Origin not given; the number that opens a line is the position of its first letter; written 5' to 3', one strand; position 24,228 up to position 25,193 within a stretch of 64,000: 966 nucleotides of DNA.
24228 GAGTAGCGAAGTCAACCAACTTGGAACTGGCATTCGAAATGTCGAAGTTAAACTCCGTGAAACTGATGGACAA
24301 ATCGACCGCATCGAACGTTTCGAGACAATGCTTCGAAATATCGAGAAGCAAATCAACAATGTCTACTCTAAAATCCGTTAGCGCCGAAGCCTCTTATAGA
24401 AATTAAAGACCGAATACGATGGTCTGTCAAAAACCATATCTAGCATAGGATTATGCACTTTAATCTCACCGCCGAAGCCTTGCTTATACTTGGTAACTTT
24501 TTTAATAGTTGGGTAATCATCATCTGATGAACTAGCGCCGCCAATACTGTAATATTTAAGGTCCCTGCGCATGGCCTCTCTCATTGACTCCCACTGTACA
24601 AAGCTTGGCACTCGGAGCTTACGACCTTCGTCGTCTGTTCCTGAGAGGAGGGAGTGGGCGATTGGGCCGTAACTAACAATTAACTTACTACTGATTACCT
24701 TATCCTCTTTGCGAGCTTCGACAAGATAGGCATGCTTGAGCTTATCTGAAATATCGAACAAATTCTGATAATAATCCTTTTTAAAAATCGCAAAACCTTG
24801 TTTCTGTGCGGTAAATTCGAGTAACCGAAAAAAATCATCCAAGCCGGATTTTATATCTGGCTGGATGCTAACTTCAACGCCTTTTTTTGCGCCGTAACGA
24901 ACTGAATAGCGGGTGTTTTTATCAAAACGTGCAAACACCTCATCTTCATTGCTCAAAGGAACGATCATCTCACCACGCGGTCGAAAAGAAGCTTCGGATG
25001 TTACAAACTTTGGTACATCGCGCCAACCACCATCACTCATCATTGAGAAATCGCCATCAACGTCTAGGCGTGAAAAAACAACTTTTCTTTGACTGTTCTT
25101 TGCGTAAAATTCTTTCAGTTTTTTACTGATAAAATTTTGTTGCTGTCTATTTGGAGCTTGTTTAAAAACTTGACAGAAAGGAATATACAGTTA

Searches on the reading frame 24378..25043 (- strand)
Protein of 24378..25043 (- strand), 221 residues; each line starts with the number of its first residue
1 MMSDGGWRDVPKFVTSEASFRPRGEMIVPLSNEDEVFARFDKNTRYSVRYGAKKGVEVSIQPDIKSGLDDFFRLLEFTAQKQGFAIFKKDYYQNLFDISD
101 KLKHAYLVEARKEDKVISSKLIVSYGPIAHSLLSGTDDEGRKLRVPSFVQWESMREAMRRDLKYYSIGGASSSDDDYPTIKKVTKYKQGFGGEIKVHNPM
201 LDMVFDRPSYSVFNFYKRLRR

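Call 91: search_protein_families(library=pfam, proteins=[window:24378-25043:-])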
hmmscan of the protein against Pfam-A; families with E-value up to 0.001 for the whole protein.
window:24378-25043:- (221 aa): 2 families
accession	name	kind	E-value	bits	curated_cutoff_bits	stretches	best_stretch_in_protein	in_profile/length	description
PF02388.22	FemAB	-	3.3e-22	79.3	24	2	108-216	299-404/406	FemAB family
PF13480.13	Acetyltransf_6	-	4.7e-10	40.2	22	1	43-171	2-138/143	Acetyltransferase (GNAT) domain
